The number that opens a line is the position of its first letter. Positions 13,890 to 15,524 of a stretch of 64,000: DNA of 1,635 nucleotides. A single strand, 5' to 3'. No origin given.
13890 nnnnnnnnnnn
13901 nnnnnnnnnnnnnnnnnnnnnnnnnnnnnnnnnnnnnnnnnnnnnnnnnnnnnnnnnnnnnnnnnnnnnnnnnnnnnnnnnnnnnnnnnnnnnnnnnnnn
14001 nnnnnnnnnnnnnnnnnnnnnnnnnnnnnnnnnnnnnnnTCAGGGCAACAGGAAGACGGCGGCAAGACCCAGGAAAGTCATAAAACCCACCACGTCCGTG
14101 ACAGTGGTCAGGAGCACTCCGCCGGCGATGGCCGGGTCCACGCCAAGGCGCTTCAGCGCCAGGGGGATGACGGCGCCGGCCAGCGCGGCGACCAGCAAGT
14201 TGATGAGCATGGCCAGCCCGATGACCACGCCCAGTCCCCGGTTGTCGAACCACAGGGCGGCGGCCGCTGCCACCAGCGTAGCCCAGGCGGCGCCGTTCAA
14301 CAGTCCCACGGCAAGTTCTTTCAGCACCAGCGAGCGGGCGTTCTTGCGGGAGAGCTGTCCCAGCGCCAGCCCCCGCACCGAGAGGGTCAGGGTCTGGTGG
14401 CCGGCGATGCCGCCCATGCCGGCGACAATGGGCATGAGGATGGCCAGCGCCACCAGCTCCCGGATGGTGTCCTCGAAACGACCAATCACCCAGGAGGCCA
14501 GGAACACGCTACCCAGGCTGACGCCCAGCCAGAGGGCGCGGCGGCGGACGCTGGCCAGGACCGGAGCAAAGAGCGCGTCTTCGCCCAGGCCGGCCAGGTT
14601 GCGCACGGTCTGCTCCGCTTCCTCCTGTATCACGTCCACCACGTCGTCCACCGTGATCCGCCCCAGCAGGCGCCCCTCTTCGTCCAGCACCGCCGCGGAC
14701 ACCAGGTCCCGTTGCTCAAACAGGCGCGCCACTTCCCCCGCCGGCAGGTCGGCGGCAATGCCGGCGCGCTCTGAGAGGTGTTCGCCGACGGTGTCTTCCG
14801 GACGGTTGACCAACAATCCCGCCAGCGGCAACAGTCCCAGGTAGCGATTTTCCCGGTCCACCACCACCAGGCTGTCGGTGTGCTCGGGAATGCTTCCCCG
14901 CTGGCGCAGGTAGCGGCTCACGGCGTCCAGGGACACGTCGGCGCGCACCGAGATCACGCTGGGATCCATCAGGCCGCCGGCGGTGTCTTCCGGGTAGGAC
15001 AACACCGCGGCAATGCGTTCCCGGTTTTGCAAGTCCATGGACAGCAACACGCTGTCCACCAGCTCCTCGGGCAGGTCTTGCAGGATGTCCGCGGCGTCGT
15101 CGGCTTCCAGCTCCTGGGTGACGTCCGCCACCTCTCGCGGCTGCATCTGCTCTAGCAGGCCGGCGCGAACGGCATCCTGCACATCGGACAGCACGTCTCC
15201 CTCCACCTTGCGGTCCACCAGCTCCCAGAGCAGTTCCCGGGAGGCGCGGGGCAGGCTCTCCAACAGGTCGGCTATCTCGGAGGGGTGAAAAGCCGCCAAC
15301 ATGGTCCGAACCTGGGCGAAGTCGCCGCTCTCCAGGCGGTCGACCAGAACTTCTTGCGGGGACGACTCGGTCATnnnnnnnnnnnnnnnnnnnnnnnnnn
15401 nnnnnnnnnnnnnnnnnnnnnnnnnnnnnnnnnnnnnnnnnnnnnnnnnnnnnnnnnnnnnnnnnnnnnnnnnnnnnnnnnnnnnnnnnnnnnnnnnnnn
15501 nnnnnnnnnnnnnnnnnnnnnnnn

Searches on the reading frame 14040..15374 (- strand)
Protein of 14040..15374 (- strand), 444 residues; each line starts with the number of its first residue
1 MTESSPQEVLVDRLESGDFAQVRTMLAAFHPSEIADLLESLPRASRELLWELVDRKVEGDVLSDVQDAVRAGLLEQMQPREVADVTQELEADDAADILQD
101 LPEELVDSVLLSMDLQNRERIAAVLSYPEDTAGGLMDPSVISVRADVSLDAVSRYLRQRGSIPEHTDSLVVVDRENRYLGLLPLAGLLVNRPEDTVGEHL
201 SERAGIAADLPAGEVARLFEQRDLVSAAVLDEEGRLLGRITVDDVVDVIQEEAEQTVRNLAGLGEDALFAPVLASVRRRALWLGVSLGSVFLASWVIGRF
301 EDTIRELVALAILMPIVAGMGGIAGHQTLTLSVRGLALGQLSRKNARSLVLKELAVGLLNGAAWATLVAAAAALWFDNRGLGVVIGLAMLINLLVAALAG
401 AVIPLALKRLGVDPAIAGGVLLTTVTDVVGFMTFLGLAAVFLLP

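Call 15: search_protein_families(library=pfam, proteins=[window:14040-15374:-])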
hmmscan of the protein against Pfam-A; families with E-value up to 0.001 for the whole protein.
window:14040-15374:- (444 aa): 3 families
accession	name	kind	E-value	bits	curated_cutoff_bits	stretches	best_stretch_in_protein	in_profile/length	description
PF01769.21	MgtE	-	1.5e-34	119.4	27.6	1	314-437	1-125/125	Divalent cation transporter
PF03448.22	MgtE_N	-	1.6e-27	96.4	25.9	1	30-130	2-102/102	MgtE intracellular N domain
PF00571.33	CBS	-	3.4e-13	50.1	24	2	207-250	13-56/57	CBS domain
